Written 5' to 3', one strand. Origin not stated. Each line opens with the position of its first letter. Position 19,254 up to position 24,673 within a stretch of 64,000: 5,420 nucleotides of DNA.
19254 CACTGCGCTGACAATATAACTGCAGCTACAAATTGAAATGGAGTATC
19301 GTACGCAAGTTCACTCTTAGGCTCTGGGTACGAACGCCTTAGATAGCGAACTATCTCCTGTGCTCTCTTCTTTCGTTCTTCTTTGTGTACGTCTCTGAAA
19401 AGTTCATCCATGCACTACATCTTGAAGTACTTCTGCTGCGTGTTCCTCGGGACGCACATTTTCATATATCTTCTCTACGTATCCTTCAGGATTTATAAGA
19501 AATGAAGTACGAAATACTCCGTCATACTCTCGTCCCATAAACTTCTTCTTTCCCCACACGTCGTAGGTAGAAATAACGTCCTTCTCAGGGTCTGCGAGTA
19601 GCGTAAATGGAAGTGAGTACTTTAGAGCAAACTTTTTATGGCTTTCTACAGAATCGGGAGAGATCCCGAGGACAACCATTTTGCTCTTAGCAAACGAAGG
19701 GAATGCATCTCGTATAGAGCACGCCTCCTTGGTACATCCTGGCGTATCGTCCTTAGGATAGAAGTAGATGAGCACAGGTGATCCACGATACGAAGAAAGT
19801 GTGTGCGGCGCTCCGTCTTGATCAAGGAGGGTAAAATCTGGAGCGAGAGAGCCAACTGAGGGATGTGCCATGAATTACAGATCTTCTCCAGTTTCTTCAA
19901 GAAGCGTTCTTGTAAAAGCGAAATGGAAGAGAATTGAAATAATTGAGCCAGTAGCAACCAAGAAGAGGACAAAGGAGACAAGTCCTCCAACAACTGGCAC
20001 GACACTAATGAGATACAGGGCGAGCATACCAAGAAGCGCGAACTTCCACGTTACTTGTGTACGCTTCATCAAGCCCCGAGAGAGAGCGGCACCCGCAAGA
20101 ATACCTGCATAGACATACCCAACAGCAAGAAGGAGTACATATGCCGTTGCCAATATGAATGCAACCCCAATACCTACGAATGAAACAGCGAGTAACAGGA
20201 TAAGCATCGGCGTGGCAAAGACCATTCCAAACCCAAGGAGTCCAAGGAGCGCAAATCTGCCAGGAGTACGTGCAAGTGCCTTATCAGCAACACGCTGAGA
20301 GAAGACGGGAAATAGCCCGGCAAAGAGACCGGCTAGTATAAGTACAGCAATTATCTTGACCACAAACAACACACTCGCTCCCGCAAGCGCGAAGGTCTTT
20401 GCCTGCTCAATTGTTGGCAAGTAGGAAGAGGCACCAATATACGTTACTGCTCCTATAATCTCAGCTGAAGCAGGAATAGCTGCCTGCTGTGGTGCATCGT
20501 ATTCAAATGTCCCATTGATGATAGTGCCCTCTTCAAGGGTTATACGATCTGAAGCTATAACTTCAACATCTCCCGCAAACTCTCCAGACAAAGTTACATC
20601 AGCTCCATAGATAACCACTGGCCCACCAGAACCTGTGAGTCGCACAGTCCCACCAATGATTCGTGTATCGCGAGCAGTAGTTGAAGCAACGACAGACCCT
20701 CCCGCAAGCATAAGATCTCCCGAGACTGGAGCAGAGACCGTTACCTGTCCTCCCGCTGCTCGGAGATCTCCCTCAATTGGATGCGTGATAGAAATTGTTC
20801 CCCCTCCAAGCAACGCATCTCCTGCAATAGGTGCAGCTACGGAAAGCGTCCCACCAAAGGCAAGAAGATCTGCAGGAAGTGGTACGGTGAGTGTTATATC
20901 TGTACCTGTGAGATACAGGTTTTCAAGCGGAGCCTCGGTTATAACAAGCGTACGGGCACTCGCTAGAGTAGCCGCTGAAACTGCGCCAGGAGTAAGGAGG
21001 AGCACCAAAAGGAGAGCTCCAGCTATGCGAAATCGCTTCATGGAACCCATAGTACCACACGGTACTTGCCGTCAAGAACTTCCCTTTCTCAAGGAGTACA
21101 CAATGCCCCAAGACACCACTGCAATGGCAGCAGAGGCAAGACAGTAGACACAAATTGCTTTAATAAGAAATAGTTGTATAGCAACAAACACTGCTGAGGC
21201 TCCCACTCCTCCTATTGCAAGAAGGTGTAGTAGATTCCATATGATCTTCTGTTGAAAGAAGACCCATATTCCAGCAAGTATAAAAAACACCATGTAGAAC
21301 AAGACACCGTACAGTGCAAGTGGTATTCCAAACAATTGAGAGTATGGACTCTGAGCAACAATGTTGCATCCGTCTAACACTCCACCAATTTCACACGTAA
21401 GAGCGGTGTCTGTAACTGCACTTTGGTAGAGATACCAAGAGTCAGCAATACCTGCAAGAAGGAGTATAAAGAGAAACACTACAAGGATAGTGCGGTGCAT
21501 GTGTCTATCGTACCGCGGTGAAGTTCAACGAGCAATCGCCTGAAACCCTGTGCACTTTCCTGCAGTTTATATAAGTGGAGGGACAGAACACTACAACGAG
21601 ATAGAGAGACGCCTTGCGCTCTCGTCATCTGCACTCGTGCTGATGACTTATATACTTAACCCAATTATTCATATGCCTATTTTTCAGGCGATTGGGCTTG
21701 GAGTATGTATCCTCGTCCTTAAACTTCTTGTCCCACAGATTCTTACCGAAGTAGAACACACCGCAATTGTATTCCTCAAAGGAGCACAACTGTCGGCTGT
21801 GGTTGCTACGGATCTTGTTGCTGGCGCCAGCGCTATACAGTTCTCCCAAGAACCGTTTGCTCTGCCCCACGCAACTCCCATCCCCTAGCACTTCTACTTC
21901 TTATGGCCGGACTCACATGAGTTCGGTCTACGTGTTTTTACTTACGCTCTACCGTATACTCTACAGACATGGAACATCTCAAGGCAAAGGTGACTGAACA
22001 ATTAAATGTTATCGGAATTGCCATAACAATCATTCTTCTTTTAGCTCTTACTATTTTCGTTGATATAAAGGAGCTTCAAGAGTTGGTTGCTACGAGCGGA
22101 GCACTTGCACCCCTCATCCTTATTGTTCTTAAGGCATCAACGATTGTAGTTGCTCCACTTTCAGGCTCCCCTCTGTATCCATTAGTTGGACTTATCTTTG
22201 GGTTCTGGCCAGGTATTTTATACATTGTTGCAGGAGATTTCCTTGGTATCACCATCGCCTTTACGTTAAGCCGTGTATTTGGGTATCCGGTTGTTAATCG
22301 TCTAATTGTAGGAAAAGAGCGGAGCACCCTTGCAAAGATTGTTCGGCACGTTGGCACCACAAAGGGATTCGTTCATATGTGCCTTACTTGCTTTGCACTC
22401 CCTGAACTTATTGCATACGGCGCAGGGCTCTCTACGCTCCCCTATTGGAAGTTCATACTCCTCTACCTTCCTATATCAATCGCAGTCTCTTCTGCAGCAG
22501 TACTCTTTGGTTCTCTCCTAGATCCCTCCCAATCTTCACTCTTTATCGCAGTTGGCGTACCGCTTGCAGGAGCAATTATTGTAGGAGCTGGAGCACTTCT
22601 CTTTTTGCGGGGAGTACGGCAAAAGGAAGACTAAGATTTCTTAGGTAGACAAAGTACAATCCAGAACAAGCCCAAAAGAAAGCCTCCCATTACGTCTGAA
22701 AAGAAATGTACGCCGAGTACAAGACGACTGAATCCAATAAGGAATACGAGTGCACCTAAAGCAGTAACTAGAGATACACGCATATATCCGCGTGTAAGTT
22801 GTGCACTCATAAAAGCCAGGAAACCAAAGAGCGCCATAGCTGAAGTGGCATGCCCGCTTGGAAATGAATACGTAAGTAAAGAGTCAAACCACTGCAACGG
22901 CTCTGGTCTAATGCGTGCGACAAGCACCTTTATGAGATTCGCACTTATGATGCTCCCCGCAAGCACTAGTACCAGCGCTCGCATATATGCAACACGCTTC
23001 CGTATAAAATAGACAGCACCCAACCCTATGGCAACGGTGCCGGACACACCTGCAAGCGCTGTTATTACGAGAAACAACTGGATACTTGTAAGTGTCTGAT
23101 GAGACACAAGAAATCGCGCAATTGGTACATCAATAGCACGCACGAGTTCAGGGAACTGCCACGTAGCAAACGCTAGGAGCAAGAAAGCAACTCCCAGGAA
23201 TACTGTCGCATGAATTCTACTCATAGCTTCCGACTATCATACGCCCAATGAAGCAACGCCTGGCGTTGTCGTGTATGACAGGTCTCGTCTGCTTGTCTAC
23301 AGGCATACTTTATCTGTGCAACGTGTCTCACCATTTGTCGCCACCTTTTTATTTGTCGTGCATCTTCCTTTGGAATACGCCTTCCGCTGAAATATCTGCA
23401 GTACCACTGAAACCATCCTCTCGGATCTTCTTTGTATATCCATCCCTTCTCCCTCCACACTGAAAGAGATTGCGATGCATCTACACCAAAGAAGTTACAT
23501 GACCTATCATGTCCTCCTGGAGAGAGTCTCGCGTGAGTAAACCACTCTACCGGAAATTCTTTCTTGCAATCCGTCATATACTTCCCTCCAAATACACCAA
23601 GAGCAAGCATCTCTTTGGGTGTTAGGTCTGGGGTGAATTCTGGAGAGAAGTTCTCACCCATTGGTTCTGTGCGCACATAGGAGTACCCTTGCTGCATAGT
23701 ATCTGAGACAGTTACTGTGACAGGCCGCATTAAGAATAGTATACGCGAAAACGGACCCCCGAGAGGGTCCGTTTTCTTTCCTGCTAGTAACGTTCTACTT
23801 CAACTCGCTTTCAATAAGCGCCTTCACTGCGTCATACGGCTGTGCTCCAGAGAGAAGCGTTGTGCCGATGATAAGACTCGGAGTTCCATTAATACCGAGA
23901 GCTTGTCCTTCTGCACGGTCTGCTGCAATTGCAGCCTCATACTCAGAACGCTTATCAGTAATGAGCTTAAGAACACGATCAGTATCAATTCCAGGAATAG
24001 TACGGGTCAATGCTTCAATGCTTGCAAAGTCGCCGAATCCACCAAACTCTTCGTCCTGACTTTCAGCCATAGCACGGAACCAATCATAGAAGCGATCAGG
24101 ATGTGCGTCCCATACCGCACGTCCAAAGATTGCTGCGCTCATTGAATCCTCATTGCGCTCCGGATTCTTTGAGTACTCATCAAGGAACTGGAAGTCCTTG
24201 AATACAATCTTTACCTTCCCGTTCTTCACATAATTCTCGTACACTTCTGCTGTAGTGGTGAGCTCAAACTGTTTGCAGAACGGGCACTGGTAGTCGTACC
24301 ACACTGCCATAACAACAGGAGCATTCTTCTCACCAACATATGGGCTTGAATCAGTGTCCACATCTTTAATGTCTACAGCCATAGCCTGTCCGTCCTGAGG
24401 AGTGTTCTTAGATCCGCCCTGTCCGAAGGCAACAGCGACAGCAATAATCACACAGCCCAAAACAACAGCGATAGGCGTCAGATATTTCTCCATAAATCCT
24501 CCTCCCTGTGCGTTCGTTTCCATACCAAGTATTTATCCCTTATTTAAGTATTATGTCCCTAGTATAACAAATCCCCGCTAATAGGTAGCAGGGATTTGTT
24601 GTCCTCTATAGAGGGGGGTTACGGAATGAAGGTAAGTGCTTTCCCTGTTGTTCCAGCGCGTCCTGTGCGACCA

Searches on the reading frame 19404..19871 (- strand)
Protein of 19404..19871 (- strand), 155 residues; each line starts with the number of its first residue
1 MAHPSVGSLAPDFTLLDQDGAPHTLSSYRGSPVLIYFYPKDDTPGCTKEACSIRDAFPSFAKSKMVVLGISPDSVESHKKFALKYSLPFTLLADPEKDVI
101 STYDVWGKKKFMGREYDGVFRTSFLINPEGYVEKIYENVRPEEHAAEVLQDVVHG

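Call 57: search_protein_families(library=pfam, proteins=[window:19404-19871:-], max_evalue=0.001)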
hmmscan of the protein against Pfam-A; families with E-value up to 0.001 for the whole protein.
window:19404-19871:- (155 aa): 2 families
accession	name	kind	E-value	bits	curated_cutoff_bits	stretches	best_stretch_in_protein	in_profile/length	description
PF00578.27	AhpC-TSA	-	5.2e-39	133.4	26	1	6-134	1-123/124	AhpC/TSA family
PF08534.16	Redoxin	-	2.8e-19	69.8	26.6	1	6-145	2-144/148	Redoxin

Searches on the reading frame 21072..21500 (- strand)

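Call 57: search_protein_families(library=pfam, proteins=[window:21072-21500:-], max_evalue=0.001)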
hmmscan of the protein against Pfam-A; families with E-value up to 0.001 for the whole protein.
window:21072-21500:- (142 aa): 1 family
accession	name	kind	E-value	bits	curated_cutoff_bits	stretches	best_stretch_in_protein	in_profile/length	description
PF07884.19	VKOR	-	6.3e-22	78.6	27.5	1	9-132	2-131/134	Vitamin K epoxide reductase family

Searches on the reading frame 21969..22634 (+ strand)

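Call 57: search_protein_families(library=pfam, proteins=[window:21969-22634:+], max_evalue=0.001)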
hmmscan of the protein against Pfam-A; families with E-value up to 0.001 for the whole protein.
window:21969-22634:+ (221 aa): 1 family
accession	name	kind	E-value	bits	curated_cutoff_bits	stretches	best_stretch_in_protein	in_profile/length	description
PF09335.16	VTT_dom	-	1.3e-11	45.5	33.9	1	67-167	4-107/123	VTT domain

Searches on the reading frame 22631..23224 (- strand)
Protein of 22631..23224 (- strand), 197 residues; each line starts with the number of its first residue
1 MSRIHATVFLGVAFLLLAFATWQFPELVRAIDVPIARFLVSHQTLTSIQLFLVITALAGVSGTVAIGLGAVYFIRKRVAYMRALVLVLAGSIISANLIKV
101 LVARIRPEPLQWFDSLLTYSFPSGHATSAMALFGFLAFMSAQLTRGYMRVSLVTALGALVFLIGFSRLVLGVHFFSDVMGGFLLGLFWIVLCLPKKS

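Call 57: search_protein_families(library=pfam, proteins=[window:22631-23224:-], max_evalue=0.001)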
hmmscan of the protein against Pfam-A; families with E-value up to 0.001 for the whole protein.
window:22631-23224:- (197 aa): 1 family
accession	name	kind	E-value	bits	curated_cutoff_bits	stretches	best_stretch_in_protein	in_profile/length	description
PF01569.27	PAP2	-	1e-21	77.5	27.2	1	83-193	4-122/130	PAP2 superfamily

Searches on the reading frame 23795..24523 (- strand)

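Call 57: search_protein_families(library=pfam, proteins=[window:23795-24523:-], max_evalue=0.001)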
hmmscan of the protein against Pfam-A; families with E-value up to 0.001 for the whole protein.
window:23795-24523:- (242 aa): 3 families
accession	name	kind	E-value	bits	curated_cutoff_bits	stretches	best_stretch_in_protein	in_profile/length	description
PF13462.12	Thioredoxin_4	-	2.2e-26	93.4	23.2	1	58-238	3-164/165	Thioredoxin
PF01323.26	DSBA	-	4.2e-14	53.2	25.6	2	74-117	4-44/191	DSBA-like thioredoxin domain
PF13098.12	Thioredoxin_2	-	0.0001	23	27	0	66-221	3-83/104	Thioredoxin-like domain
